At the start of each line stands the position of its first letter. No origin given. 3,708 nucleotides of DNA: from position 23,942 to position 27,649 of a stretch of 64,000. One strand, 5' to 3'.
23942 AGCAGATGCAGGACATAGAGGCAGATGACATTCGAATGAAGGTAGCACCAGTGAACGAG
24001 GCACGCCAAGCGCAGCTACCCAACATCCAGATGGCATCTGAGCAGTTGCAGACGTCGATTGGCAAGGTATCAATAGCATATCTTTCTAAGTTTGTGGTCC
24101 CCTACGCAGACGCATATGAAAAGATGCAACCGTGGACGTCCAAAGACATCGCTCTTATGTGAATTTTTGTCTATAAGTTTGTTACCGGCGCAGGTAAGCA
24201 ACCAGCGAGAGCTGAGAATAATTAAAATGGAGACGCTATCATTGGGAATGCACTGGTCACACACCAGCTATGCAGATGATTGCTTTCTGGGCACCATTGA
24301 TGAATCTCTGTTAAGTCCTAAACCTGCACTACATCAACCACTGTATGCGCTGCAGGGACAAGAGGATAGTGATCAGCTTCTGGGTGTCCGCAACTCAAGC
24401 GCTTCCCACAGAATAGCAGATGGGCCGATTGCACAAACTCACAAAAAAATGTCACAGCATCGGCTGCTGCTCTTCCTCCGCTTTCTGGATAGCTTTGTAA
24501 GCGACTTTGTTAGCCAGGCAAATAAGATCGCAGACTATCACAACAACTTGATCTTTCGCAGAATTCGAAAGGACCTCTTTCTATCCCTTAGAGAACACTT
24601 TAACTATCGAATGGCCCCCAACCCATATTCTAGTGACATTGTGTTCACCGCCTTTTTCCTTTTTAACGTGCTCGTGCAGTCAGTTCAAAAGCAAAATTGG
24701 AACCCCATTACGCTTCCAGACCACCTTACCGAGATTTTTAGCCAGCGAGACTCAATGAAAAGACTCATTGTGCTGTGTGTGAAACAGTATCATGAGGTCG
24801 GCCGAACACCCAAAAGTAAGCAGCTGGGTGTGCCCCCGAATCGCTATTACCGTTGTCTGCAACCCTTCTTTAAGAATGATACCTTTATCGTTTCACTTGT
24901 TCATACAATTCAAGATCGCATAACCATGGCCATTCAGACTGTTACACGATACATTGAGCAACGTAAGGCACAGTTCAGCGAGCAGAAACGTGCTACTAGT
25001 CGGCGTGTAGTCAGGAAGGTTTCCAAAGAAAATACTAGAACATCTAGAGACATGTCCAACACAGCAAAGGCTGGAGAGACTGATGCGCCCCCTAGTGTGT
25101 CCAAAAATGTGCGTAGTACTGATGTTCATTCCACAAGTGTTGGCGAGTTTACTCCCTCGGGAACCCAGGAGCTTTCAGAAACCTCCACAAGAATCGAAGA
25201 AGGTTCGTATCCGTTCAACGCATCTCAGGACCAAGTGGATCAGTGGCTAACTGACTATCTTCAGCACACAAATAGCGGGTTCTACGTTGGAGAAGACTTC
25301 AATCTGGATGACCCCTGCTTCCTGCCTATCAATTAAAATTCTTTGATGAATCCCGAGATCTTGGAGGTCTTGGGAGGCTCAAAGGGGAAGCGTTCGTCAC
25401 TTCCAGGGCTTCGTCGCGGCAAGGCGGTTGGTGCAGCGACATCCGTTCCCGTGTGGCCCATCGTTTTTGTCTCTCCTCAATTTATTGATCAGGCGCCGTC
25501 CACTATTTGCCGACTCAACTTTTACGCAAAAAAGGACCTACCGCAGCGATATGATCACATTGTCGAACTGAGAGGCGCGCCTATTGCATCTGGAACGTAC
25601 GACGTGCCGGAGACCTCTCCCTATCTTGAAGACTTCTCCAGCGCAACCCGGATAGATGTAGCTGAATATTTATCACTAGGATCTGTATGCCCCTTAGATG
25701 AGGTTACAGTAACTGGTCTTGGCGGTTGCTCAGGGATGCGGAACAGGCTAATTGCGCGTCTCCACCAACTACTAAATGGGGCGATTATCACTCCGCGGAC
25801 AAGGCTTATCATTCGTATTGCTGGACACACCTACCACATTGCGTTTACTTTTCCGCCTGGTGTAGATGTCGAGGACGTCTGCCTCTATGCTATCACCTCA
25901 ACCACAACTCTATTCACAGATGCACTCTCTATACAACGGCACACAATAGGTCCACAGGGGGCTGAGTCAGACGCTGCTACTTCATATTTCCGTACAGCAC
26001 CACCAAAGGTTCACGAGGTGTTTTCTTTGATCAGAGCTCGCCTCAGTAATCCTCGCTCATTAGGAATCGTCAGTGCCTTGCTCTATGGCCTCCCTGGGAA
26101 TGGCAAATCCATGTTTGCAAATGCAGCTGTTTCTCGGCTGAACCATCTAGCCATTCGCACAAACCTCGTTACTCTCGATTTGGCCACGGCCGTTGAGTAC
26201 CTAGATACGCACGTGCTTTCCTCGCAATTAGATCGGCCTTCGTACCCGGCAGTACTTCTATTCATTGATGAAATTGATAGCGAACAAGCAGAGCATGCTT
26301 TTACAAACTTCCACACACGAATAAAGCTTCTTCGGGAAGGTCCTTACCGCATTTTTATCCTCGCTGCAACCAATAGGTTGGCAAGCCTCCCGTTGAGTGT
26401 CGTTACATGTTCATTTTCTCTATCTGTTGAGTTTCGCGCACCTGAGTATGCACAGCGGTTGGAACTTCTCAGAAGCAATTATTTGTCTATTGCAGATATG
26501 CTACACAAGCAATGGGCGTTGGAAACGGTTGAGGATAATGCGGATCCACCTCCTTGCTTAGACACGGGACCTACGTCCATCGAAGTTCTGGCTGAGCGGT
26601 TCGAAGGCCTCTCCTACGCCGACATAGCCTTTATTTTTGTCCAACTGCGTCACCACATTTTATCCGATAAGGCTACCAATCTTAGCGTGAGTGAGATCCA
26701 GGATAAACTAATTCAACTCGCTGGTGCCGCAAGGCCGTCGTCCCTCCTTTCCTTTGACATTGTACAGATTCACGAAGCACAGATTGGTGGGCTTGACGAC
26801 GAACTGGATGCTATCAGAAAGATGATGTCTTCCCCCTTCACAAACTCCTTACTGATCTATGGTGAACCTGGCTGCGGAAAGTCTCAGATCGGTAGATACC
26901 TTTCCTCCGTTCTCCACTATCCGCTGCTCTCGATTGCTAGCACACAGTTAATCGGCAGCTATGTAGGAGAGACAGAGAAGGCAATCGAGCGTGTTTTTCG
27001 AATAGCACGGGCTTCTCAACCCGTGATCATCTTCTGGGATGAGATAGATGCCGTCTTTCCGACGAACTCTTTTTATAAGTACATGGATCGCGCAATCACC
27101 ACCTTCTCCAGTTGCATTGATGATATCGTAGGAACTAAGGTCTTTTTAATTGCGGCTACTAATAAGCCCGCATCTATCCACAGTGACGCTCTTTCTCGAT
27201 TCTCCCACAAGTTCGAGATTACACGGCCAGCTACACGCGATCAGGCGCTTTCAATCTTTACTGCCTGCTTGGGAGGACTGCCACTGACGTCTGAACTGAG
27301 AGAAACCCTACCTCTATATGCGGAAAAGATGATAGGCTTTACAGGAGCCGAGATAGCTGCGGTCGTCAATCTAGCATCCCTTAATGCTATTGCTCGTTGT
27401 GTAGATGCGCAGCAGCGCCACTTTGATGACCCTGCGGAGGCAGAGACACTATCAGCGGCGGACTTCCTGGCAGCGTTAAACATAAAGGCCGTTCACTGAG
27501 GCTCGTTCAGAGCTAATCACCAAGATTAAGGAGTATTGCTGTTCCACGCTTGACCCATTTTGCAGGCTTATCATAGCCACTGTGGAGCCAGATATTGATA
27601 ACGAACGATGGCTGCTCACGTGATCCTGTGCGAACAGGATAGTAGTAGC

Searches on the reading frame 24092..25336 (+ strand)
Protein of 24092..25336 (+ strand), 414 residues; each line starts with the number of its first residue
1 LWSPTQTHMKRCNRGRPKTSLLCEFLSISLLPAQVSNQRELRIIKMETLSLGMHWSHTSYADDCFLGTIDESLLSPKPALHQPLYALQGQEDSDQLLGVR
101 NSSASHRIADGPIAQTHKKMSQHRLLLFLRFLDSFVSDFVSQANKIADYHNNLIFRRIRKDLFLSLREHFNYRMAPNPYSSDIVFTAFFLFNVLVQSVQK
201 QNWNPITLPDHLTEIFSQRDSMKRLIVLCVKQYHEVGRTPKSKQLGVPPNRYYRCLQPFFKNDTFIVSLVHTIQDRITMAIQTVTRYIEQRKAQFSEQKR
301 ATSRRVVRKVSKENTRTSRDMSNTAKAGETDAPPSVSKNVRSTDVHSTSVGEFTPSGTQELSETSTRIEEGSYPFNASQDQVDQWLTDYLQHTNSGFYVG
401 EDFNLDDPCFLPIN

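Call 7: search_protein_families(library=pfam, proteins=[window:24092-25336:+], max_evalue=0.01)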
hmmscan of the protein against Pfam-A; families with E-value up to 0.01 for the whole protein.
window:24092-25336:+ (414 aa): 0 families

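Call 49: find_homologous_proteins(query=window:24116-25336:+)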
Query window:24116-25336:+ (406 aa): 5 proteins with E <= 0.001 among 2071 candidates.
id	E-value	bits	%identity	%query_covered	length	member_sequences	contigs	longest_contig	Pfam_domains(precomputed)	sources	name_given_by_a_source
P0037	1.6e-271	918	100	100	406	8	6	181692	-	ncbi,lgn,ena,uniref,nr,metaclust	ncbi:Hypothetical protein DHA2_150031 [Giardia duodenalis]|uniref:Uncharacterized protein n=1 Tax=Gi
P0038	4.1e-234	795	87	100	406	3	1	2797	-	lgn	-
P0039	7.7e-165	567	69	91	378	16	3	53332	-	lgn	-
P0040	4.2e-150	518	64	91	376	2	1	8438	-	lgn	-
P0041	1.1e-146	507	63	91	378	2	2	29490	-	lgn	-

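Call 51: find_encoding_contigs(protein=P0039, flank=2500, max_places=1)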
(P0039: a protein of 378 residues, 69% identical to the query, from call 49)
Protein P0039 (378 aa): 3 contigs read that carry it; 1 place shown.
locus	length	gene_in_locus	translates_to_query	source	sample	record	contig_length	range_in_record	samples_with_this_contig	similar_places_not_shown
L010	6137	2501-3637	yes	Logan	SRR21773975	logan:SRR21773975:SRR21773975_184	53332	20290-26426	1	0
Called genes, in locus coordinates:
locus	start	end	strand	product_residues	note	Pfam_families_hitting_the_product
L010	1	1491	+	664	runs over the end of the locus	-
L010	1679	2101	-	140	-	PF05495:zf-CHY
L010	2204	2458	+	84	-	-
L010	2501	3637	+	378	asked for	-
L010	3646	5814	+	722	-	PF13191:AAA_16 (faint), PF00004:AAA (weak), PF07728:AAA_5 (faint), PF17862:AAA_lid_3 (faint), PF00004:AAA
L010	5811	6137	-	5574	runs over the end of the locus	PF08385:DHC_N1, PF08393:DHC_N2, PF12774:AAA_6, PF17852:Dynein_AAA_lid, PF12775:AAA_7, PF17857:AAA_lid_1, PF22597:DYN_lid, PF12780:AAA_8, +9 more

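Call 52: find_encoding_contigs(protein=P0040, flank=2500, max_places=1)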
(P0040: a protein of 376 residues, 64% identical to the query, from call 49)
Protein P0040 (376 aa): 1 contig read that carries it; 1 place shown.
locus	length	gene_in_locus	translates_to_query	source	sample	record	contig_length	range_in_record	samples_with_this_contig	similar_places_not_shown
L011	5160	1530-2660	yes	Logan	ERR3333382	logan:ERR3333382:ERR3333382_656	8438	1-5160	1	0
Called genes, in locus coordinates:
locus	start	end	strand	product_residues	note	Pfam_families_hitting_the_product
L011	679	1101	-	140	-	PF05495:zf-CHY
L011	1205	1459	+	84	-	-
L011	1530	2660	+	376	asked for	-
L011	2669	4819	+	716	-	PF13191:AAA_16 (faint), PF00004:AAA (weak), PF00910:RNA_helicase (faint), PF07728:AAA_5 (faint), PF13401:AAA_22 (faint), PF00004:AAA, PF17862:AAA_lid_3 (weak)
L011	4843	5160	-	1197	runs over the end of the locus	?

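Call 53: find_encoding_contigs(protein=P0041, flank=2500, max_places=1)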
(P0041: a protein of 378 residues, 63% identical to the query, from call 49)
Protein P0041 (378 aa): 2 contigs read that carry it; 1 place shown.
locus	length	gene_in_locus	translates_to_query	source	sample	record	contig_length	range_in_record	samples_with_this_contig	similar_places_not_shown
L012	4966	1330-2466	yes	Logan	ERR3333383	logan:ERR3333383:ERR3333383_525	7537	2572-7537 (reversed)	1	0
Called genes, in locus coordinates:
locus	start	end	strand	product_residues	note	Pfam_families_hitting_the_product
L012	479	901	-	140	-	PF05495:zf-CHY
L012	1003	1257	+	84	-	-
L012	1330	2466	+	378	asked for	-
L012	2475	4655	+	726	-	PF13191:AAA_16 (faint), PF00004:AAA (weak), PF07728:AAA_5 (faint), PF00004:AAA, PF17862:AAA_lid_3 (weak)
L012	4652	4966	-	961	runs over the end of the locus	?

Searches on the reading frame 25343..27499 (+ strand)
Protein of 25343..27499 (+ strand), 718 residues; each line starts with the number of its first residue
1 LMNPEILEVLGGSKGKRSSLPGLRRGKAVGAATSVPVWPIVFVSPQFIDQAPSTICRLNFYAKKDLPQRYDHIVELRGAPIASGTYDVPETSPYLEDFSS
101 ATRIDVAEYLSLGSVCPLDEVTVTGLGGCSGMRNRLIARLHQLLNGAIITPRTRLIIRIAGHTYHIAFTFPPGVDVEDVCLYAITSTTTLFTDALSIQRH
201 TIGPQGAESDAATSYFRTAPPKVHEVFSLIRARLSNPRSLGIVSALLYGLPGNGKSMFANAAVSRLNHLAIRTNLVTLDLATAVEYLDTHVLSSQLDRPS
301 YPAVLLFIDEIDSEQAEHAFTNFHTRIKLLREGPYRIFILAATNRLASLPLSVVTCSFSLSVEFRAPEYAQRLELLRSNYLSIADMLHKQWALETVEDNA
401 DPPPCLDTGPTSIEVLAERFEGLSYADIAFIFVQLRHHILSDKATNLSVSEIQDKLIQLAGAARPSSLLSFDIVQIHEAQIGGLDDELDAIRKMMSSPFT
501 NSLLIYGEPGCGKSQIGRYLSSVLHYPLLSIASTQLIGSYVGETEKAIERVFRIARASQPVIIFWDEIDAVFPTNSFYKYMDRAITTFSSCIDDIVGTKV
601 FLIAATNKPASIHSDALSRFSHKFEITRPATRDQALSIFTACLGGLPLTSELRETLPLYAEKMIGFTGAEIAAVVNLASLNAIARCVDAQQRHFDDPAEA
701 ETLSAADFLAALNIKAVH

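Call 7: search_protein_families(library=pfam, proteins=[window:25343-27499:+], max_evalue=0.01)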
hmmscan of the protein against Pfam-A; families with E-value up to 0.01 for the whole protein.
window:25343-27499:+ (718 aa): 14 families
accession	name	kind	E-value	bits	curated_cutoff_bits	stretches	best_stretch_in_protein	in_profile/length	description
PF00004.35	AAA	-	5.6e-34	117.9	21.2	2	503-627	1-130/131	ATPase family associated with various cellular activities (AAA)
PF17862.7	AAA_lid_3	-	1.8e-10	40.6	27.2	1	660-695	8-44/45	AAA+ lid domain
PF13191.12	AAA_16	-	4.2e-08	34.3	32.6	0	484-522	5-46/167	AAA ATPase domain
PF07728.20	AAA_5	-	5.5e-06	26.9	22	1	503-570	2-77/139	AAA domain (dynein-related subfamily)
PF05673.19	DUF815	-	0.0001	22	23.8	0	244-345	55-151/249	Protein of unknown function (DUF815)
PF13401.12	AAA_22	-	0.00012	22.8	27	0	245-292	8-55/130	AAA domain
PF00910.28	RNA_helicase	-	0.00018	22.4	21.5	0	504-528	2-26/105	RNA helicase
PF24883.2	NPHP3_N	-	0.00043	21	24.8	0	492-520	13-42/164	Nephrocystin 3, N-terminal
PF01078.27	Mg_chelatase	-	0.00073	19.4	20.3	0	244-273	24-53/207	Magnesium chelatase, subunit ChlI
PF01637.24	ATPase_2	-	0.001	19.4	33.2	0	486-519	6-39/225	ATPase domain predominantly from Archaea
PF13238.12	AAA_18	-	0.0019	19.1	29.4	0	504-533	2-28/128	AAA domain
PF19263.5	DUF5906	-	0.0041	18.2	27.6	0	247-312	1-56/114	Family of unknown function (DUF5906)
PF20720.3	nSTAND3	-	0.0053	16.9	27.2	0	501-595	18-98/155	Novel STAND NTPase 3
PF05621.17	TniB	-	0.0095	15.8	22.4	0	485-517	20-52/189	Bacterial TniB protein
